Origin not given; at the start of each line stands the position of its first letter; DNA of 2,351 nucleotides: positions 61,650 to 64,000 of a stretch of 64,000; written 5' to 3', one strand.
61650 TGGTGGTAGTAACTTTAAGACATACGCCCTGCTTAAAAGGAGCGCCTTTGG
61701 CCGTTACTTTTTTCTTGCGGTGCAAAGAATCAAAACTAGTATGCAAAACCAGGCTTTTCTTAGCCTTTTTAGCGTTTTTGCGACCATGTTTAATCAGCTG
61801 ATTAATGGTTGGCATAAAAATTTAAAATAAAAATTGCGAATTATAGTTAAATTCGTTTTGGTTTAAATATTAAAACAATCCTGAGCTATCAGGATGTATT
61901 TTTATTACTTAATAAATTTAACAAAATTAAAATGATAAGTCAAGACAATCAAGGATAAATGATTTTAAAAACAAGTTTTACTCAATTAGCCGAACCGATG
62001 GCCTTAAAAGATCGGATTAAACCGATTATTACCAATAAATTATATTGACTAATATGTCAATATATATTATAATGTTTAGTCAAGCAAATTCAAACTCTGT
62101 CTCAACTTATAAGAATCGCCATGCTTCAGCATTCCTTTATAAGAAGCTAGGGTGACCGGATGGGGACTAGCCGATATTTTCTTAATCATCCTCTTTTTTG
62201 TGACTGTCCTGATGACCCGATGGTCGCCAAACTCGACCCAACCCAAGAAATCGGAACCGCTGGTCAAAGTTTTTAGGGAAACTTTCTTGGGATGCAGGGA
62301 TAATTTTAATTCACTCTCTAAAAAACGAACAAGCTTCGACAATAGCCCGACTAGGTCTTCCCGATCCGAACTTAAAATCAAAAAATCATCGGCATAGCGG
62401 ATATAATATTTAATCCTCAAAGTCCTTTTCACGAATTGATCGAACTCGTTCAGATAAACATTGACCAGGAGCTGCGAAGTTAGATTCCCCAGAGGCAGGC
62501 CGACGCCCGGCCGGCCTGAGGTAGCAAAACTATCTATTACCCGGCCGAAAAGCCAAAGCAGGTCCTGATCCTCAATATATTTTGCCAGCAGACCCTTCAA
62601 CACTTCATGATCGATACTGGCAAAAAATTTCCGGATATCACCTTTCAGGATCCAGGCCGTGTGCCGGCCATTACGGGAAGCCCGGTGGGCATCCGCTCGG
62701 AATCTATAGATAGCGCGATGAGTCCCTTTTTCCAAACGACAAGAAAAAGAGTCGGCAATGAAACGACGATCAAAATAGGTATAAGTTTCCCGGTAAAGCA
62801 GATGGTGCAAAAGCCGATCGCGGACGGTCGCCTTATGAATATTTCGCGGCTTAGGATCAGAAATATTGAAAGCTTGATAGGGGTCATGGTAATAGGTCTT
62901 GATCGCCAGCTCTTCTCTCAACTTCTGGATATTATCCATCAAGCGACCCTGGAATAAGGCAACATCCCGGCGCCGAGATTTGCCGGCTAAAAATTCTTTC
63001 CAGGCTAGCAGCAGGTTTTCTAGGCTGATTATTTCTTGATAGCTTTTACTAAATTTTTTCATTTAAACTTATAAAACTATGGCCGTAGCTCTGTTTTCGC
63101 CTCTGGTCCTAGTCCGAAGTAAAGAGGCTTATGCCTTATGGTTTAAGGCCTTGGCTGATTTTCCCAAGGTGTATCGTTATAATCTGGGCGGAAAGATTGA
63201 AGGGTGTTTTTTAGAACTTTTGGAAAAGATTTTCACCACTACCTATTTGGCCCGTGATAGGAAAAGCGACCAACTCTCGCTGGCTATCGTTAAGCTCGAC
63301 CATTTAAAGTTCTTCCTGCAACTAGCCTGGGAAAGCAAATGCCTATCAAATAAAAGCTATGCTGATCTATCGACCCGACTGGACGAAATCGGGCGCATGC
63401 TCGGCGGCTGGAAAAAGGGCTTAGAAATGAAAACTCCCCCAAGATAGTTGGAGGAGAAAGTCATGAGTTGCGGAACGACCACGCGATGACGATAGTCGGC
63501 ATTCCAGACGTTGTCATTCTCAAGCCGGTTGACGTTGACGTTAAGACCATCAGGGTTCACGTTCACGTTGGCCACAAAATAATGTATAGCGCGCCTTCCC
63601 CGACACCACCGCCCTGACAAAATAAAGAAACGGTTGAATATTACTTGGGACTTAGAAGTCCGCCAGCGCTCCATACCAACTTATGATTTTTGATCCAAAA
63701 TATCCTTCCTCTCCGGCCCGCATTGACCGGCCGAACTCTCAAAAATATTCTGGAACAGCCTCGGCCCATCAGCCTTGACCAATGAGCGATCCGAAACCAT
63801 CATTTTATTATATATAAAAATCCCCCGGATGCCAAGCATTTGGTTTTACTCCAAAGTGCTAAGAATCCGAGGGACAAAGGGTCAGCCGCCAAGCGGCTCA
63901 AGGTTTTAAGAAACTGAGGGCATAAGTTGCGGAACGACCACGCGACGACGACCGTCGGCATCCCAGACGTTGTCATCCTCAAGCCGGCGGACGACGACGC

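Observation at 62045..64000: Diversity-generating retroelement with adenine-specific TR/VR divergence at the right edge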

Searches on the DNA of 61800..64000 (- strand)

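Call 52: search_rna_families(source=window, start=61800, end=64000, threshold=evalue, max_evalue=1, show_alignments=2)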
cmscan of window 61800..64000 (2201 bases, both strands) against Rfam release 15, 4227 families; matches with E-value up to 1: 0.
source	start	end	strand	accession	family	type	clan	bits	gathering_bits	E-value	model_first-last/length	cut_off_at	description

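Call 60: build_rna_model(alignment_id=A6)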
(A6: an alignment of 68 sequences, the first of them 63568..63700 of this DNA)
Model R1 built from alignment A6 (68 sequences, 222 columns); structure: RNAalifold consensus.
model positions 128; base pairs 21; branch points 1; effective number of sequences 8.35; information 0.59 bits per position. Calibrated on 0.2 Mb of random sequence (short: E-values are rough).
structure used (alignment columns):
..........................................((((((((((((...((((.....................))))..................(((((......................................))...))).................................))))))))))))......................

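Call 61: search_with_rna_model(model_id=R1, source=window, max_evalue=1, show_alignments=1)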
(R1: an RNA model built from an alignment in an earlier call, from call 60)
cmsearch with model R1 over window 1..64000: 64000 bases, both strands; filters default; matches with E-value up to 1: 1.
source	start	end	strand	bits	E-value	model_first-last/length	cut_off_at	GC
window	63571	63704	-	87.7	3.1e-16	1-128/128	no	0.44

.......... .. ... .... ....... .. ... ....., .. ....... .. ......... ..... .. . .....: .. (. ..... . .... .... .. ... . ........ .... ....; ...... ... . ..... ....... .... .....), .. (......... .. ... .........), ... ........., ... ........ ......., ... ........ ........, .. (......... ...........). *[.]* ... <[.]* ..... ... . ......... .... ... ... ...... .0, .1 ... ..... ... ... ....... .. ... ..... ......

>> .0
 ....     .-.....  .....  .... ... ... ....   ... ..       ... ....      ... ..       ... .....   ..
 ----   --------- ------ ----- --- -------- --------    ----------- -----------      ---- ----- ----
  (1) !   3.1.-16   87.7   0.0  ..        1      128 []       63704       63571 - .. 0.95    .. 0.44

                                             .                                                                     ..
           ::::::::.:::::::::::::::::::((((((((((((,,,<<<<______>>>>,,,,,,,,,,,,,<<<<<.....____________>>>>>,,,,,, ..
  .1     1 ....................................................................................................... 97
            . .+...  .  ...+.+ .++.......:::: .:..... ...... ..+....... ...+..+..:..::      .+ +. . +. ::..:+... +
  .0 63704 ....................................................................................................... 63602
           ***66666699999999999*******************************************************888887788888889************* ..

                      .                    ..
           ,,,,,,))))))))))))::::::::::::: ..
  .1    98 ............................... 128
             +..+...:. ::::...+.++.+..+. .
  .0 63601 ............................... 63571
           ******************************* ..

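Call 64: search_with_rna_model(model_id=R1, sources=[L002, L003, L004, L005, L006, L007, L008, L009, L010, L011, L012, L013, L014, L015, L016, L017, L018, L019, L020, L021, L022, L023, L024, L025, L026, L027, L028, L029, L030, L031, L032, L033, L034, L035, L036, L037, L038, L039, L040, L041, L042, L043, L044, L045, L046, L047, L048, L049, L050, L051, L052, L053, L054, L055, L056, L057, L058, L059, L060, L061, L062, L063, L064, L065, L066, L067, L068, L069, L070, L071, L072, L073, L074, L075, L076, L077, L078, L079, L080, L081, window], max_evalue=0.001, make_alignment=true)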
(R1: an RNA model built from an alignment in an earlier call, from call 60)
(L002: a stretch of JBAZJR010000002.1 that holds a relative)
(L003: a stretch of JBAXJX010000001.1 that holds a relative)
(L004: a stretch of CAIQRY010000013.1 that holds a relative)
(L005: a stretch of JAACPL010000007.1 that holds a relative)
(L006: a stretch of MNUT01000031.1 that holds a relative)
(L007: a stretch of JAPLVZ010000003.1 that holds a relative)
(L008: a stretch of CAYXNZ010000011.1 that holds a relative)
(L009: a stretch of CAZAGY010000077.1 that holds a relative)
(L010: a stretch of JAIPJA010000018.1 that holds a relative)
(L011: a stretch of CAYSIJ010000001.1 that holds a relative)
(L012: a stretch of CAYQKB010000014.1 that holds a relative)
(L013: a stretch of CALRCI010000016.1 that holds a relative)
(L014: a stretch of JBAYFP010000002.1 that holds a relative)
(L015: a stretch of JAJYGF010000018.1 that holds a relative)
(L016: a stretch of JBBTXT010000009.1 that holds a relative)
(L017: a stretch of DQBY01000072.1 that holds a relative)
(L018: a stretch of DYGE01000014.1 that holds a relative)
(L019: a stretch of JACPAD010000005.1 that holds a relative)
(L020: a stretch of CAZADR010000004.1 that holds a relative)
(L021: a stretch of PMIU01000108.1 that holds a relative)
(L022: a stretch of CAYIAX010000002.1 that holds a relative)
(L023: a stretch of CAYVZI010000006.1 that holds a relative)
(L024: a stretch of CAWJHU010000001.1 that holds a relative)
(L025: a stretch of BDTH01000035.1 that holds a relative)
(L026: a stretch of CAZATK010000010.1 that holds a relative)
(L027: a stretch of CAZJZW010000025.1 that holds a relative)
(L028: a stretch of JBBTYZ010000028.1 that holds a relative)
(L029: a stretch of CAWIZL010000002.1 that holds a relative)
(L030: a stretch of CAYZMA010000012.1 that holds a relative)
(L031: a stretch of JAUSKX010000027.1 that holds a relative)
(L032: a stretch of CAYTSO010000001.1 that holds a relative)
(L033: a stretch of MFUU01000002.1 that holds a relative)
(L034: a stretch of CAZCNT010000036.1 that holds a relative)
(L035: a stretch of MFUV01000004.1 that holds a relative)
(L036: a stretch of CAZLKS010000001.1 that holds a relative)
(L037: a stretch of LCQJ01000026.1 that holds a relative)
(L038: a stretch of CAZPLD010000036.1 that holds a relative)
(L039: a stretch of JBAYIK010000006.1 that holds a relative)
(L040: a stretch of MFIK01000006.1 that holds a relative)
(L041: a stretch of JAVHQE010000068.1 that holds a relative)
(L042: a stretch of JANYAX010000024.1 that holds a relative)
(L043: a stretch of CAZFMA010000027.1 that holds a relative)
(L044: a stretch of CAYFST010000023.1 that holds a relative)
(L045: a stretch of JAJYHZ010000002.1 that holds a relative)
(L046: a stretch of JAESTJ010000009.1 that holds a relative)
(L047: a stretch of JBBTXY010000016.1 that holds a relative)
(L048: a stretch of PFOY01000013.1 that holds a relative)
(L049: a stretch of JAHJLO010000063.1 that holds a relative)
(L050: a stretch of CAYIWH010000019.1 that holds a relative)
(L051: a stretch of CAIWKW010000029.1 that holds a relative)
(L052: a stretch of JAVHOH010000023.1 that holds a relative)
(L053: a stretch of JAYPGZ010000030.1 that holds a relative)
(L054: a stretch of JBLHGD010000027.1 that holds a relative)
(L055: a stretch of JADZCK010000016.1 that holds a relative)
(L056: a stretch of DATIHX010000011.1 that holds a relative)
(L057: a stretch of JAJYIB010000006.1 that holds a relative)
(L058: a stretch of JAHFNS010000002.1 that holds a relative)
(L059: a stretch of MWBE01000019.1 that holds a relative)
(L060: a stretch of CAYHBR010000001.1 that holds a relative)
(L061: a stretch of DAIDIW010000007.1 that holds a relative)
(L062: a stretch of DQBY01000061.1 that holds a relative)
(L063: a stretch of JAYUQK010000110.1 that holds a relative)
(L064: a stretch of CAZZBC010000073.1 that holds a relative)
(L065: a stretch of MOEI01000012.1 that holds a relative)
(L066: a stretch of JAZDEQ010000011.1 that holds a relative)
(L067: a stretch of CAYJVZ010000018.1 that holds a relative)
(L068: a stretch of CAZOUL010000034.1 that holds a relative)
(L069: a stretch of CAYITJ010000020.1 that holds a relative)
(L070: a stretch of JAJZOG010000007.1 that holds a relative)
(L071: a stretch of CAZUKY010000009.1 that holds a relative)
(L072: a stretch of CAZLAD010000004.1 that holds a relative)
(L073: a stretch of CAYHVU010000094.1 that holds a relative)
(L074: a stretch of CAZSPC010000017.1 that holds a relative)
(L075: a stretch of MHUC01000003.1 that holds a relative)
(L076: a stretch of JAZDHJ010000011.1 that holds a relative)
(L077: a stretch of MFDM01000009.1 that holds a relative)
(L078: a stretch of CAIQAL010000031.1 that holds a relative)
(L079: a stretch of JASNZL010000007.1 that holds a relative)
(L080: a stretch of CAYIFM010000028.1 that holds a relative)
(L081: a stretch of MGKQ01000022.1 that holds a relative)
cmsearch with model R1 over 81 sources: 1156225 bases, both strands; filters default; matches with E-value up to 0.001: 76.
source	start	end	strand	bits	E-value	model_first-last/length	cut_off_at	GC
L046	7509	7636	+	113.1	3.3e-20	1-128/128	no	0.4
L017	3039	3166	+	113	3.5e-20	1-128/128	no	0.38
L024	9359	9485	+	110.6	1.1e-19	1-128/128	no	0.32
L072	1344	1474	+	110.4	1.2e-19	1-128/128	no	0.43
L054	1416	1542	+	109.8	1.6e-19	1-128/128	no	0.43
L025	9311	9439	+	109.4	1.9e-19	1-128/128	no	0.43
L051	9300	9428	+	108.3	3.2e-19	1-128/128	no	0.4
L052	2138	2266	+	108.1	3.5e-19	1-128/128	no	0.32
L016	1874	2002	+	107.1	5.8e-19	1-128/128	no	0.46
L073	883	1009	+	106.6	7.2e-19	1-128/128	no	0.47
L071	9319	9447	+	106.5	7.6e-19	1-128/128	no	0.46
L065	7426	7552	+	105.9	1e-18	1-128/128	no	0.54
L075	958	1086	+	105.6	1.1e-18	1-128/128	no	0.37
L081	67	194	+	105.5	1.2e-18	1-128/128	no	0.38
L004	9365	9500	+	104.9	1.6e-18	1-128/128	no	0.42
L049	9360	9487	+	104.5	1.9e-18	1-128/128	no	0.31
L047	8076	8203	+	104.3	2.2e-18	1-128/128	no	0.54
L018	6045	6173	+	103.9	2.6e-18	1-128/128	no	0.41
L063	469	595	+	102.8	4.5e-18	1-128/128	no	0.43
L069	7929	8057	+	102.4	5.4e-18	1-128/128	no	0.43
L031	9330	9456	+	101.4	8.4e-18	1-128/128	no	0.41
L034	214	345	+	100.6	1.2e-17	1-128/128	no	0.36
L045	9320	9467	+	100.5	1.3e-17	1-128/128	no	0.36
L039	249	378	+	99.7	1.9e-17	1-128/128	no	0.4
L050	1043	1172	+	99.3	2.3e-17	1-128/128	no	0.41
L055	538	680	+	98.8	2.9e-17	1-128/128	no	0.35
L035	9350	9492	+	98.6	3.3e-17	1-128/128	no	0.38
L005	9367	9502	+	98.3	3.6e-17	1-128/128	no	0.38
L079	4670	4800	+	98.3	3.7e-17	1-128/128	no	0.31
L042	9346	9489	+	98.1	4.1e-17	1-128/128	no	0.3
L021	1818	1963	+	97.7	4.9e-17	1-128/128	no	0.36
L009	2288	2423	+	96.4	9.1e-17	1-128/128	no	0.35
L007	9316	9453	+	96.2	1e-16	1-128/128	no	0.38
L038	4436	4561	+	95.8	1.2e-16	1-128/128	no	0.47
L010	1092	1232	+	95.7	1.3e-16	1-128/128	no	0.3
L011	9361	9499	+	95.3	1.5e-16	1-128/128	no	0.37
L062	30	156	+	94.9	1.9e-16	1-128/128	no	0.4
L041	317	444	+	94.1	2.7e-16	1-128/128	no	0.43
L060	9353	9478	+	93.8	3.1e-16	1-128/128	no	0.49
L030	9319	9462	+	93.2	4.2e-16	1-128/128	no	0.4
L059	9329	9455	+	93.2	4.2e-16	1-128/128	no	0.44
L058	9364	9508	+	92.4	6.1e-16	1-128/128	no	0.34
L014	871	1014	+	91.9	7.8e-16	1-128/128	no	0.33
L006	9365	9502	+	91.4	9.6e-16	1-128/128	no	0.41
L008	9366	9499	+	91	1.2e-15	1-128/128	no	0.34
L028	10610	10737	+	90.7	1.4e-15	1-128/128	no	0.41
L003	9367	9502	+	90.3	1.6e-15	1-128/128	no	0.35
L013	8827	8952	+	90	1.9e-15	1-128/128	no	0.43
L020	9348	9494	+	89.5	2.4e-15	1-128/128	no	0.35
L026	2594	2721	+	89.4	2.5e-15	1-128/128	no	0.4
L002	9375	9504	+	89.2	2.8e-15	1-128/128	no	0.47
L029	1279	1411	+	89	3.1e-15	1-128/128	no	0.47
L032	9356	9499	+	88.7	3.6e-15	1-128/128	no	0.34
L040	241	392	+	88.6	3.7e-15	1-128/128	no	0.43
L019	9353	9479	+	85.5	1.6e-14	1-128/128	no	0.39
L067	7922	8061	+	83.1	5e-14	1-128/128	no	0.41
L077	4199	4341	+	82.5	6.6e-14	1-128/128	no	0.36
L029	9313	9444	+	82.5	6.7e-14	1-128/128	no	0.48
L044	9340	9478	+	82.4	7e-14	1-128/128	no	0.45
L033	1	156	+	79.3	3.1e-13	10-128/128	5'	0.38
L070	265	398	+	78.8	3.8e-13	1-128/128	no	0.42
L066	4317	4442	+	78.2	5.1e-13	1-128/128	no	0.39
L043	3290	3420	+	77.7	6.7e-13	1-128/128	no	0.56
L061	9324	9463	+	77.6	6.9e-13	1-128/128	no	0.46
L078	9338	9467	+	77.5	7.2e-13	1-128/128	no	0.33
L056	9308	9450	+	75.8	1.6e-12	1-128/128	no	0.46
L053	2649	2799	+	74.1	3.7e-12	1-128/128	no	0.42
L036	1906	2034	+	73.4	4.9e-12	1-128/128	no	0.5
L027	146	279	+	71.2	1.4e-11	1-128/128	no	0.35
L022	9334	9462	+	64.6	3.3e-10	1-128/128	no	0.44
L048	836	967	+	64.5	3.5e-10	1-128/128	no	0.31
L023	3560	3689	+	64.5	3.5e-10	1-128/128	no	0.4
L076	5554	5640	+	62.3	1e-09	28-115/128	no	0.4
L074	1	86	+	44.3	5.1e-06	51-128/128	5'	0.34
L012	9334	9476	+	41.8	1.7e-05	1-128/128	no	0.5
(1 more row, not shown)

Alignment A7: 76 matches aligned to the model, 227 columns, each read 5' to 3' on its own strand. Consensus structure (alignment columns), stored with it:
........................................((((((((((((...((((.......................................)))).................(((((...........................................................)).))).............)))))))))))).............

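Call 70: search_rna_families(sources=[L046, L017, L024, L004, L003, L025, L072], threshold=gathering)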
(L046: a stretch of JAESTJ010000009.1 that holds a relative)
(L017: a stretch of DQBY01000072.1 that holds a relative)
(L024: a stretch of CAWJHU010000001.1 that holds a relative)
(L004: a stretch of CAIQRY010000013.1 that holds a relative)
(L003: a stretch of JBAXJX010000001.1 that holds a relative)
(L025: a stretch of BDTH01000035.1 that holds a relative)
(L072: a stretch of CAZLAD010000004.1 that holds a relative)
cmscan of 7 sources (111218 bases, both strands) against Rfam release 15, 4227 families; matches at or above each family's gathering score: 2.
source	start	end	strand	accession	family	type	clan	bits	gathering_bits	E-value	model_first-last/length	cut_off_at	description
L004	677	748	-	RF00005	tRNA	Gene; tRNA;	CL00001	62.5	29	6.1e-11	1-71/71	no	tRNA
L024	1830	1900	+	RF00005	tRNA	Gene; tRNA;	CL00001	59.8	29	3.6e-10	1-71/71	no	tRNA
